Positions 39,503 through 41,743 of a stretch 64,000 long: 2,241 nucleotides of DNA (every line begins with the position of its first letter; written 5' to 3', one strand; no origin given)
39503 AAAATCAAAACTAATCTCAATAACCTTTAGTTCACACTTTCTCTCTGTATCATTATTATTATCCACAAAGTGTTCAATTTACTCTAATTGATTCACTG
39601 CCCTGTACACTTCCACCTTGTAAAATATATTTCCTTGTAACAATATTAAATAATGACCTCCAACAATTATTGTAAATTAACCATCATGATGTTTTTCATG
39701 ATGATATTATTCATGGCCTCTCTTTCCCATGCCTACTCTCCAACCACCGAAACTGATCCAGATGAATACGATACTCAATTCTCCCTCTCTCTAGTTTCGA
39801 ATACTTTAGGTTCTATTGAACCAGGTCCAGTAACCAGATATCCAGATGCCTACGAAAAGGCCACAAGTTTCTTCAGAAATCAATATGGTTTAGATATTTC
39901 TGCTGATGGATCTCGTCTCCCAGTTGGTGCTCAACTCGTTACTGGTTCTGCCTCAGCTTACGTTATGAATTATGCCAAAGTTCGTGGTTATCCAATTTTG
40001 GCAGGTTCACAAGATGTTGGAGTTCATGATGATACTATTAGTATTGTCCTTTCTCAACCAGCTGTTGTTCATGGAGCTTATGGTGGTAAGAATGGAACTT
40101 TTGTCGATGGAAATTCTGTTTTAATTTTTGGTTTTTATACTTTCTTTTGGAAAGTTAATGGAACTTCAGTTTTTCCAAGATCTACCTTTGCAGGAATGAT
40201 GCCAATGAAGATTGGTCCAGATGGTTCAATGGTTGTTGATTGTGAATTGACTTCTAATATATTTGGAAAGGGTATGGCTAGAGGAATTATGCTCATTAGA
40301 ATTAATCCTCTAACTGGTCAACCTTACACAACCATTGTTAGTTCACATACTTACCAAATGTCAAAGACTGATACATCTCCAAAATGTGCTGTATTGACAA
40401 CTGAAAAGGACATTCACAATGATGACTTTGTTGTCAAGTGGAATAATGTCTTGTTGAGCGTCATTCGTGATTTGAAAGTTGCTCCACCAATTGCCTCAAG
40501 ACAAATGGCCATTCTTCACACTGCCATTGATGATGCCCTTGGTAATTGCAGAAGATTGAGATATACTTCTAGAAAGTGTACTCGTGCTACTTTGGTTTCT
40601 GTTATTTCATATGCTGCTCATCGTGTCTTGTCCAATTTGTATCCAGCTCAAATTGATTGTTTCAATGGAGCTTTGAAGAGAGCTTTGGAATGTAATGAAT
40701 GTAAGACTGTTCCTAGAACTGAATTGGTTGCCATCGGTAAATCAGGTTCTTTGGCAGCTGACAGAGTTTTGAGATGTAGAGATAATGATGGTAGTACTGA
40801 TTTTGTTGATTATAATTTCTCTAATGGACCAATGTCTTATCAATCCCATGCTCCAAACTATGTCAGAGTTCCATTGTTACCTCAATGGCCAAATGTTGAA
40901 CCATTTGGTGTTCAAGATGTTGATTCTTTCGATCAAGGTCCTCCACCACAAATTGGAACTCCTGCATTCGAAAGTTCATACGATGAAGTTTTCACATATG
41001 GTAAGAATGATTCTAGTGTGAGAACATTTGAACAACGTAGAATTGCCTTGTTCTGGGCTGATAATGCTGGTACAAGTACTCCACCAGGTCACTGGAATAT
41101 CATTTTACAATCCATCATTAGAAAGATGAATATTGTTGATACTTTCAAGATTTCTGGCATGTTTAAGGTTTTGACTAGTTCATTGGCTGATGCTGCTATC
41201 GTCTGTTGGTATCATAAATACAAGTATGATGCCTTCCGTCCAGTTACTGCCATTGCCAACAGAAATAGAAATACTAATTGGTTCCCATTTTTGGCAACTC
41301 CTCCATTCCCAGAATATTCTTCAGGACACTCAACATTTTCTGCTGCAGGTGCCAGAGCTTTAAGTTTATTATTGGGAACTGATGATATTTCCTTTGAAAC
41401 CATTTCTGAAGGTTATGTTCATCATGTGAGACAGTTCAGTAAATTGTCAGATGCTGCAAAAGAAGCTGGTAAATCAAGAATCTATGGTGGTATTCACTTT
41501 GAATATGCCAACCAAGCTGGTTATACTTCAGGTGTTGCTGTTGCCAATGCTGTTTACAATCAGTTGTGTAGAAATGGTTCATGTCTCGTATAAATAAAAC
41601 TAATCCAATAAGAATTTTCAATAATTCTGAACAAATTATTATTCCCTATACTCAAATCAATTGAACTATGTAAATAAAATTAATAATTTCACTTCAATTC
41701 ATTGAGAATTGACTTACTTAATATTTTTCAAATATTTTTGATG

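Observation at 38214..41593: Secreted vanadium-haloperoxidase/PAP2-like enzyme next to a divergently transcribed paralogue of its own N-terminal domain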

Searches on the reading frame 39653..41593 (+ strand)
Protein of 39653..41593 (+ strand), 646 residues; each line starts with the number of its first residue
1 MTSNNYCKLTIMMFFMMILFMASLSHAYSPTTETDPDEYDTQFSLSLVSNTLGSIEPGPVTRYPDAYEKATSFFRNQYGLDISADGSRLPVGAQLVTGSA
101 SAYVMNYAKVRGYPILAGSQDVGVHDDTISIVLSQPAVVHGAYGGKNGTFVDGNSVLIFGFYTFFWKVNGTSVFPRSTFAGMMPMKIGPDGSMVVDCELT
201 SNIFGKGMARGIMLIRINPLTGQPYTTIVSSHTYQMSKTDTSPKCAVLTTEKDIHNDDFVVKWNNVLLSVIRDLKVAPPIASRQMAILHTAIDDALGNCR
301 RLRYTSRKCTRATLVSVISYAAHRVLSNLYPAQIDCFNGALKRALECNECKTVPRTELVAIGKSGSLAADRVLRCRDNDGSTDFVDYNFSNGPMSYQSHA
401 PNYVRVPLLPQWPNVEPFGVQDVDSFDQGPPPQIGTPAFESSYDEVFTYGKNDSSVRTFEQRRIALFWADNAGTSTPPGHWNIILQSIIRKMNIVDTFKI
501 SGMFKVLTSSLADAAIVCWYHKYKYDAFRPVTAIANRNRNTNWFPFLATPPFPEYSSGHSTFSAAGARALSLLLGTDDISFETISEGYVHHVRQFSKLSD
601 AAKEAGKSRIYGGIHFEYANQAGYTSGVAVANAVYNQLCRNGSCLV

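Call 3: search_protein_families(library=pfam, proteins=[window:39653-41593:+], max_evalue=0.1)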
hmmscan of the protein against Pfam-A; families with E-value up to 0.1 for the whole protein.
window:39653-41593:+ (646 aa): 4 families
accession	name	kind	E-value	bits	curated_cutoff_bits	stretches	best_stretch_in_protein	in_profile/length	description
PF01569.27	PAP2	-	1.3e-06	28.6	27.2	1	510-638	8-125/130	PAP2 superfamily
PF21167.2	DUF6851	-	8.7e-05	23.4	27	1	303-388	27-109/140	Domain of unknown function (DUF6851)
PF22778.2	VCPO_2nd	-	9.2e-05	23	27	0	504-535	3-34/177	VCPO second helical-bundle domain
PF17897.7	VCPO_N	-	0.003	17.8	29.3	1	251-296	6-57/216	Vanadium chloroperoxidase N-terminal domain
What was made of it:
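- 40427..41569 (+): Vanadium-haloperoxidase-type domain made of two helical bundles (aa 248-628). Pfam PAP2 at 28.6 bits (cut-off 27.2), with VCPO_2nd, VCPO_N and DUF6851 below their cut-offs (call 3).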

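Call 5: find_homologous_proteins(query=window:39653-41593:+)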
Query window:39653-41593:+ (646 aa): 512 proteins with E <= 0.001 among 8000 candidates; the best 120 are listed.
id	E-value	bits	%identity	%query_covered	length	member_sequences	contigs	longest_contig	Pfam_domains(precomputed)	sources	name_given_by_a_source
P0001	0.0e+0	1465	100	98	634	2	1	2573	PF22778.4,PF01569.28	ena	-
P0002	0.0e+0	1298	86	97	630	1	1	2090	PF22778.4,PF01569.28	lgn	-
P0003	0.0e+0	1054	71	96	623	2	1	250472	PF22778.4,PF01569.28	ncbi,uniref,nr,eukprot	ncbi:PAP2_haloperoxidase domain-containing protein [Naegleria gruberi]|uniref:PAP2_haloperoxidase do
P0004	1.6e-268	911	62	99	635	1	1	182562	PF22778.4,PF01569.28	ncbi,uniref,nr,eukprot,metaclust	ncbi:predicted protein [Naegleria gruberi]|uniref:Predicted protein n=1 Tax=Naegleria gruberi TaxID=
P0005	5.4e-261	886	61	95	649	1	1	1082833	PF22778.4,PF01569.28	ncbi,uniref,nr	ncbi:hypothetical protein C9374_007298 [Naegleria lovaniensis]|uniref:Phosphatidic acid phosphatase 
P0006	2.7e-238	811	58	94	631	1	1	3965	PF22778.4,PF01569.28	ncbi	-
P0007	1.3e-237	809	57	94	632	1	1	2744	PF22778.4,PF01569.28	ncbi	-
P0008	8.0e-236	803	57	97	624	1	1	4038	PF21167.3,PF22778.4,PF01569.28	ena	-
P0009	1.9e-85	306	43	59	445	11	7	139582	PF21167.3,PF22778.4,PF01569.28,PF17897.8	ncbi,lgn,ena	-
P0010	1.5e-82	296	43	59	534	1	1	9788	PF22778.4,PF01569.28,PF17897.8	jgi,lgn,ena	jgi:hypothetical protein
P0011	2.9e-82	295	43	59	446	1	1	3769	PF22778.4,PF01569.28,PF17897.8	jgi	-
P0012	1.5e-80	290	41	60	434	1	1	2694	PF22778.4,PF01569.28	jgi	jgi:membrane-associated phospholipid phosphatase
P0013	2.6e-80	289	42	59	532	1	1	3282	PF22778.4,PF01569.28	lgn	-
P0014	2.0e-79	286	41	59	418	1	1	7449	PF22778.4,PF01569.28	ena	-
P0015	3.4e-79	285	42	58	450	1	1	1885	PF22778.4,PF01569.28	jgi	jgi:hypothetical protein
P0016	5.7e-79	285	40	59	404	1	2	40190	PF22778.4,PF01569.28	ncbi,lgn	-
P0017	1.7e-78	283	41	63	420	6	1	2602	PF22778.4,PF01569.28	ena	-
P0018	2.2e-78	283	40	61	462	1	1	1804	PF22778.4,PF01569.28,PF17897.8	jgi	jgi:membrane-associated phospholipid phosphatase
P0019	2.6e-78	282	40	59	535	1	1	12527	PF22778.4,PF01569.28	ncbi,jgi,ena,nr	ncbi:MAG TPA: vanadium-dependent haloperoxidase [Thermoanaerobaculia bacterium]|nr:vanadium-dependen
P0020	3.5e-78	282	39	59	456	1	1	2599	PF22778.4,PF01569.28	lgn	-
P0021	5.4e-78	281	41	59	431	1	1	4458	PF22778.4,PF01569.28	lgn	-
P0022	1.0e-77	280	41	59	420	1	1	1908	PF22778.4,PF01569.28,PF17897.8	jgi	jgi:hypothetical protein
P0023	1.2e-77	280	41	59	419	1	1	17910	PF22778.4,PF01569.28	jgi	jgi:hypothetical protein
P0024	1.3e-77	280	42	59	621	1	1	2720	PF22778.4,PF01569.28,PF13946.12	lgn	-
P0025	2.4e-77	279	42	60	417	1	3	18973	PF22778.4,PF01569.28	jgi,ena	jgi:hypothetical protein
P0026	5.9e-77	278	41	59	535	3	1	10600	PF22778.4,PF01569.28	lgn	-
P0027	8.5e-77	277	41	59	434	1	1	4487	PF22778.4,PF01569.28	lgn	-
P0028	1.1e-76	277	41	59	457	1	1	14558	PF22778.4,PF01569.28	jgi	jgi:membrane-associated phospholipid phosphatase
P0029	1.2e-76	277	41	59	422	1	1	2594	PF22778.4,PF01569.28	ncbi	-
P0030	1.3e-76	277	41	59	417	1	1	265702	PF22778.4,PF01569.28,PF17897.8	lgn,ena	-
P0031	4.0e-76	275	41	63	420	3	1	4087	PF22778.4,PF01569.28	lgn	-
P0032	8.6e-76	274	42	59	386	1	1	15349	PF22778.4,PF01569.28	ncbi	-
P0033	9.3e-76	274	41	59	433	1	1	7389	PF22778.4,PF01569.28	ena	-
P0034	1.2e-75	274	42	59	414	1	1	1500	PF22778.4,PF01569.28,PF17897.8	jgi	jgi:membrane-associated phospholipid phosphatase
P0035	1.3e-75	273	42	59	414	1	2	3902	PF22778.4,PF01569.28,PF17897.8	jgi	jgi:membrane-associated phospholipid phosphatase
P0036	1.4e-75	273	41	61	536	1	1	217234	PF22778.4,PF01569.28,PF17897.8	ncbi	-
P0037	1.6e-75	273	41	59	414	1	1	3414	PF22778.4,PF01569.28,PF17897.8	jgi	jgi:membrane-associated phospholipid phosphatase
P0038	1.8e-75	273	42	59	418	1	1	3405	PF22778.4,PF01569.28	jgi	jgi:hypothetical protein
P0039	2.3e-75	273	40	58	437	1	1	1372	PF22778.4,PF01569.28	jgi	jgi:membrane-associated phospholipid phosphatase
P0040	2.5e-75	273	40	58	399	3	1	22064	PF22778.4,PF01569.28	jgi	jgi:hypothetical protein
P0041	4.6e-75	272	39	59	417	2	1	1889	PF22778.4,PF01569.28,PF17897.8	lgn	-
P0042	6.6e-75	271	41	59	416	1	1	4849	PF22778.4,PF01569.28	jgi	jgi:membrane-associated phospholipid phosphatase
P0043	7.1e-75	271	40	59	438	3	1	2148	PF22778.4,PF01569.28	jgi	jgi:membrane-associated phospholipid phosphatase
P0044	8.3e-75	271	40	59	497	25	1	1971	PF22778.4,PF00404.25,PF01569.28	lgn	-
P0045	1.6e-74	270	41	59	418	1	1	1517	PF22778.4,PF01569.28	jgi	jgi:hypothetical protein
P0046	1.7e-74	270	41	59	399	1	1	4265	PF22778.4,PF01569.28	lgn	-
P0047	1.9e-74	270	41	58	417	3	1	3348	PF22778.4,PF01569.28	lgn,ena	-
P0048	2.3e-74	269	41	58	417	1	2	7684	PF22778.4,PF01569.28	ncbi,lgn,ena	ncbi:MAG TPA: phosphatase PAP2 family protein [Candidatus Udaeobacter sp.]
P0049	2.4e-74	269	39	59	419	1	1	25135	PF22778.4,PF01569.28,PF17897.8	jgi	jgi:PAP2 superfamily protein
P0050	2.8e-74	269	41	59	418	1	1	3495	PF22778.4,PF01569.28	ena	-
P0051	3.3e-74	269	41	59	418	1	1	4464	PF22778.4,PF01569.28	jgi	jgi:hypothetical protein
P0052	3.3e-74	269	41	59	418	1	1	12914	PF22778.4,PF01569.28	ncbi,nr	ncbi:MAG TPA: phosphatase PAP2 family protein [Candidatus Dormibacteraeota bacterium]|nr:phosphatase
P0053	4.3e-74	268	41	59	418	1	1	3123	PF22778.4,PF01569.28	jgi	jgi:PAP2 superfamily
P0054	4.9e-74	268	41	59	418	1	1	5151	PF22778.4,PF01569.28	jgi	jgi:hypothetical protein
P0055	6.2e-74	268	40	60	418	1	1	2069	PF22778.4,PF01569.28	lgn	-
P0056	6.7e-74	268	41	59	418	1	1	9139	PF22778.4,PF01569.28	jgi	jgi:PAP2 superfamily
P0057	8.8e-74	267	38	59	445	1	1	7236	PF22778.4,PF01569.28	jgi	jgi:membrane-associated phospholipid phosphatase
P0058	1.1e-73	267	40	61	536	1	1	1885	PF22778.4,PF01569.28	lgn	-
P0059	1.5e-73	267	37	59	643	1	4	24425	PF22778.4,PF01569.28,PF13946.12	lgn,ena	-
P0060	1.9e-73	266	36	59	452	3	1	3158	PF22778.4,PF01569.28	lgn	-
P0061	2.0e-73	266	40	58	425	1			PF22778.4,PF01569.28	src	-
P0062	2.0e-73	266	40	59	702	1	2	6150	PF22778.4,PF01569.28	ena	-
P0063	2.2e-73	266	41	59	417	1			PF22778.4,PF01569.28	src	-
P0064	2.5e-73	266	39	59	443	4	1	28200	PF22778.4,PF01569.28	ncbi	-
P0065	2.6e-73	266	41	58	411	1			PF22778.4,PF01569.28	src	-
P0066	2.6e-73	266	39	59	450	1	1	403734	PF22778.4,PF01569.28,PF17897.8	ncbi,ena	-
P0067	3.3e-73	266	37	67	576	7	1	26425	PF04151.22,PF22778.4,PF01569.28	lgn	-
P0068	5.7e-73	265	39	59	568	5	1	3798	PF21167.3,PF22778.4,PF01569.28,PF17897.8,PF00353.26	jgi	jgi:membrane-associated phospholipid phosphatase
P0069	5.9e-73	265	41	59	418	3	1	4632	PF22778.4,PF01569.28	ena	-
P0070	6.3e-73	265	41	60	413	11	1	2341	PF22778.4,PF01569.28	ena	-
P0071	1.0e-72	264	39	59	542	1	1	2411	PF22778.4,PF01569.28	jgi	jgi:hypothetical protein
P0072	1.3e-72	264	40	59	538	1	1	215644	PF22778.4,PF01569.28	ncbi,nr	ncbi:MAG TPA: vanadium-dependent haloperoxidase [Thermoanaerobaculia bacterium]|nr:vanadium-dependen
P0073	1.3e-72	264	39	61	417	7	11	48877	PF22778.4,PF01569.28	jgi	jgi:membrane-associated phospholipid phosphatase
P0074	1.8e-72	263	39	59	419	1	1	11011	PF22778.4,PF01569.28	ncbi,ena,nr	ncbi:MAG TPA: vanadium-dependent haloperoxidase [Verrucomicrobiae bacterium]|nr:vanadium-dependent h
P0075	2.0e-72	263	41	58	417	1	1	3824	PF22778.4,PF01569.28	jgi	jgi:hypothetical protein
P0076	2.0e-72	263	39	63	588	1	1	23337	PF22778.4,PF01569.28,PF17897.8,PF00353.26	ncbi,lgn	-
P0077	2.8e-72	262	40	59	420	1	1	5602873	PF22778.4,PF01569.28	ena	-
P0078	3.1e-72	262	41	59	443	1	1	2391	PF07589.17,PF22778.4,PF01569.28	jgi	jgi:hypothetical protein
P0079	3.1e-72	262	41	59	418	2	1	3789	PF22778.4,PF01569.28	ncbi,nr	ncbi:MAG TPA: phosphatase PAP2 family protein [Candidatus Udaeobacter sp.]|nr:phosphatase PAP2 famil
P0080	3.8e-72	262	40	58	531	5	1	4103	PF22778.4,PF01569.28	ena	-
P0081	4.1e-72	262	39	59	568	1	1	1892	PF22778.4,PF01569.28,PF17897.8,PF00353.26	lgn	-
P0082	4.1e-72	262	39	59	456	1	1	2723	PF22778.4,PF01569.28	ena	-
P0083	4.2e-72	262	40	63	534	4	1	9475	PF22778.4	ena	-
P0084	4.4e-72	262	37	66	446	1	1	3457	PF22778.4,PF01569.28,PF17897.8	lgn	-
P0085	5.0e-72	262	39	59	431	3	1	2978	PF22778.4,PF01569.28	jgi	jgi:membrane-associated phospholipid phosphatase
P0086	5.4e-72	261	41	58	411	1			PF22778.4,PF01569.28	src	-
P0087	6.8e-72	261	41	57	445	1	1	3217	PF22778.4,PF01569.28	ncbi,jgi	jgi:hypothetical protein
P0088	7.9e-72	261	40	58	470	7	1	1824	PF22778.4,PF01569.28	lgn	-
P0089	8.0e-72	261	40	58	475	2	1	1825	PF22778.4,PF01569.28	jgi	jgi:hypothetical protein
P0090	9.0e-72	261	41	58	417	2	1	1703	PF22778.4,PF01569.28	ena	-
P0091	1.0e-71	261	40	59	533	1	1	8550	PF22778.4,PF01569.28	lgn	-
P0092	1.6e-71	260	38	57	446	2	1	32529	PF22778.4,PF01569.28,PF17897.8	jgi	jgi:membrane-associated phospholipid phosphatase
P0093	1.6e-71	260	39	60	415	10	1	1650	PF22778.4,PF01569.28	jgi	jgi:membrane-associated phospholipid phosphatase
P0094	1.7e-71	260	40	59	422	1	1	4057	PF22778.4,PF01569.28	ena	-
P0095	1.7e-71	260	41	59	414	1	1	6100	PF22778.4,PF01569.28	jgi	jgi:PAP2 superfamily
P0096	2.6e-71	259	39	59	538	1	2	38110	PF22778.4,PF01569.28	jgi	jgi:hypothetical protein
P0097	2.7e-71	259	37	59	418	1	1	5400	PF22778.4,PF01569.28,PF17897.8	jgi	-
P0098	2.9e-71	259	38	61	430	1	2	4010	PF22778.4,PF01569.28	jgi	jgi:hypothetical protein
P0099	3.1e-71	259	40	59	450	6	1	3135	PF22778.4,PF01569.28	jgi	jgi:membrane-associated phospholipid phosphatase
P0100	3.5e-71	259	40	58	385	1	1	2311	PF22778.4,PF01569.28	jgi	jgi:hypothetical protein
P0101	4.5e-71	258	39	61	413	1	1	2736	PF22778.4,PF01569.28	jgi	jgi:membrane-associated phospholipid phosphatase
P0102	4.6e-71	258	38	59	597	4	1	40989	PF22778.4,PF17897.8,PF00353.26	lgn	-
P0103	6.2e-71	258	41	59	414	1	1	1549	PF22778.4,PF01569.28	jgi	jgi:PAP2 superfamily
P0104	8.7e-71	258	38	62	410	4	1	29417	PF22778.4,PF01569.28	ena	-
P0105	1.0e-70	257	39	59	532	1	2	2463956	PF22778.4,PF01569.28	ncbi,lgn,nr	ncbi:MAG: vanadium-dependent haloperoxidase [Thermoanaerobaculia bacterium]|nr:vanadium-dependent ha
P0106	1.1e-70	257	39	59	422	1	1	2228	PF22778.4,PF01569.28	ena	-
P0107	1.1e-70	257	40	60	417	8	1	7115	PF22778.4,PF01569.28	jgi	jgi:PAP2 superfamily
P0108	1.3e-70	257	33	81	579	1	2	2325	PF21167.3,PF22778.4,PF17897.8,PF00353.26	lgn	-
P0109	1.5e-70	257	39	59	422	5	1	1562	PF22778.4,PF01569.28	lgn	-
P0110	1.7e-70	257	39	59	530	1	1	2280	PF22778.4,PF01569.28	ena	-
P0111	2.2e-70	256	36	62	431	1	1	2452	PF22778.4,PF01569.28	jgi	jgi:hypothetical protein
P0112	2.4e-70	256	39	60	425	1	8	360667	PF22778.4,PF01569.28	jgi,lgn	jgi:hypothetical protein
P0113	2.4e-70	256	40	59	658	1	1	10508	PF22778.4,PF01569.28,PF07705.18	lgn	-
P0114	2.7e-70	256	40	59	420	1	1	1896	PF22778.4,PF01569.28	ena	-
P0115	4.0e-70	255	38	60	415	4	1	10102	PF22778.4,PF01569.28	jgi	jgi:membrane-associated phospholipid phosphatase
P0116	4.1e-70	255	39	59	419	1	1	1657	PF22778.4,PF01569.28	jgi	jgi:membrane-associated phospholipid phosphatase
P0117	6.7e-70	255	40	59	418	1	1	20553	PF22778.4,PF01569.28,PF17897.8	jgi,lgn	jgi:membrane-associated phospholipid phosphatase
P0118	7.0e-70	255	38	60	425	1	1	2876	PF22778.4,PF01569.28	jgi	jgi:hypothetical protein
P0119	8.5e-70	254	40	58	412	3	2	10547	PF22778.4,PF01569.28,PF17897.8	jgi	jgi:membrane-associated phospholipid phosphatase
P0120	1.3e-69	254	39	59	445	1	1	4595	PF22778.4,PF01569.28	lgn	-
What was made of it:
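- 39653..41593 (+): Gene A: barrel-VHPO fusion protein. It is 646 aa from the first ATG. RefSeq XP_002679676.1 starts at 39686 and gives 635 aa. Full-length orthologues occur only in Naegleria-like sequences (call 5).
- On Vanadium-dependent haloperoxidase family (PAP2_haloperoxidase): The precomputed table lists PF22778 for this protein (call 5).
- Closest known: Uncharacterised bacterial 'PAP2_haloperoxidase' proteins of ~420 aa. Same: Many also carry extracellular modules such as PEP-CTERM, HemolysinCabind, dockerin or PPC (Pfam columns, call 5).
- JGI names many bacterial homologues 'membrane-associated phospholipid phosphatase' or 'PAP2 superfamily' (call 5).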

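Call 6: search_solved_structures(query=window:39653-41593:+, max_evalue=1, show_alignments=2)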
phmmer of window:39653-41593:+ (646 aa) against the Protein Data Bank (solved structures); distinct sequences matched with E-value up to 1: 17.
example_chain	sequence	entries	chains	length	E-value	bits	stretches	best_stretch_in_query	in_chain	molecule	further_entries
4cit_A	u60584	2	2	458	5.9e-29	104.4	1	392-638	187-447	VANADIUM-DEPENDENT HALOPEROXIDASE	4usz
9ptr_A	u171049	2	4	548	3.7e-11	45.6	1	511-635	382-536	Vanadium-dependent haloperoxidase | Vanadium haloperoxidase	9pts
9l8x_B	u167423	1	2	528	9.8e-08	34.3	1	542-636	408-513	Vanadium-dependent haloperoxidase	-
1idu_A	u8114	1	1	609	1.9e-06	30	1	454-565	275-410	VANADIUM CHLOROPEROXIDASE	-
3bb0_A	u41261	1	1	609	1.9e-06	30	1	454-565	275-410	Vanadium chloroperoxidase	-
1idq_A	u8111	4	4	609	1.9e-06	30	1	454-565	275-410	VANADIUM CHLOROPEROXIDASE | VANADIUM-CONTAINING CHLOROPEROXIDASE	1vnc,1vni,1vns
1vnh_A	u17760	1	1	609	2.1e-06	29.9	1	454-565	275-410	VANADIUM CHLOROPEROXIDASE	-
1vne_A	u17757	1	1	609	4e-06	29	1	454-565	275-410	VANADIUM CHLOROPEROXIDASE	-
1vnf_A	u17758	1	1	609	1.4e-05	27.1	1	454-565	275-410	VANADIUM CHLOROPEROXIDASE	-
1vng_A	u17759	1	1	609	3.9e-05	25.7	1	454-565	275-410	VANADIUM CHLOROPEROXIDASE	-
3w35_A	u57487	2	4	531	0.00074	21.5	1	512-617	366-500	NapH1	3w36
8cxl_A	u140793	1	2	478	0.007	18.2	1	502-580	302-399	NapH3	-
4ou5_A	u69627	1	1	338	0.097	14.5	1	56-116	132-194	Alpha/beta hydrolase fold-3 domain protein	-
4ob6_A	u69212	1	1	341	0.098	14.4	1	56-116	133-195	Alpha/beta hydrolase fold-3 domain protein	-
4ou4_A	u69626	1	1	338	0.11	14.3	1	56-116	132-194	Alpha/beta hydrolase fold-3 domain protein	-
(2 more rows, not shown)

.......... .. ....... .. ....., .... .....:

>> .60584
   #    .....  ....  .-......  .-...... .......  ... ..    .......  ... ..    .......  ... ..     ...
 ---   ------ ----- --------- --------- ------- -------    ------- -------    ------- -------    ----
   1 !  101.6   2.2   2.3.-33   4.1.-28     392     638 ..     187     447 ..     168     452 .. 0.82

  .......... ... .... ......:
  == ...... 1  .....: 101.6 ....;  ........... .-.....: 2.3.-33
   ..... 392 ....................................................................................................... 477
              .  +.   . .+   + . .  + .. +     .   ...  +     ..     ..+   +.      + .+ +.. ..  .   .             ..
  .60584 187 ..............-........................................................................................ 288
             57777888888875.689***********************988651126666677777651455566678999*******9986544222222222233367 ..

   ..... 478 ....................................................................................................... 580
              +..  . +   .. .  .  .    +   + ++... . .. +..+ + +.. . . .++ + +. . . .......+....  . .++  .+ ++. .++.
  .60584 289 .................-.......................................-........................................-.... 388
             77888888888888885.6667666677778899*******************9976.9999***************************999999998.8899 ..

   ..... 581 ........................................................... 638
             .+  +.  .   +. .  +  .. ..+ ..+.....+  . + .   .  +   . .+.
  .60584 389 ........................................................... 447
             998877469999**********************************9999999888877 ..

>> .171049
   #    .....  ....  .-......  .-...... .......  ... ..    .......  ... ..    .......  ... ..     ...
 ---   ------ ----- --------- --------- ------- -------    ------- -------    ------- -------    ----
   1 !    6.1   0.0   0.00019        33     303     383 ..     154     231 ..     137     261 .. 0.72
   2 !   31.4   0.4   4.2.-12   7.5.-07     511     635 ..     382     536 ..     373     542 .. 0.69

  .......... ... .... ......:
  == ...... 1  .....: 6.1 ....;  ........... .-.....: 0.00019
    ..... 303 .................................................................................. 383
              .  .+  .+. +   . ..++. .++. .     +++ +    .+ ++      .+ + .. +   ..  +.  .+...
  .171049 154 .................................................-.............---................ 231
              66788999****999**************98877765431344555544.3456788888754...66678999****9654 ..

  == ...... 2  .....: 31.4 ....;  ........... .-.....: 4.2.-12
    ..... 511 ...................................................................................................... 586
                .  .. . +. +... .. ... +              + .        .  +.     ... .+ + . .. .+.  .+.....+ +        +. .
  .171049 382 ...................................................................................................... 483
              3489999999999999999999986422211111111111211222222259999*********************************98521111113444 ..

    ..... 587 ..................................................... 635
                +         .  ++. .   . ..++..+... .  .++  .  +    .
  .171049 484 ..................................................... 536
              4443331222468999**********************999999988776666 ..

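Call 26: find_encoding_contigs(protein=P0003, flank=8000, max_places=3)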
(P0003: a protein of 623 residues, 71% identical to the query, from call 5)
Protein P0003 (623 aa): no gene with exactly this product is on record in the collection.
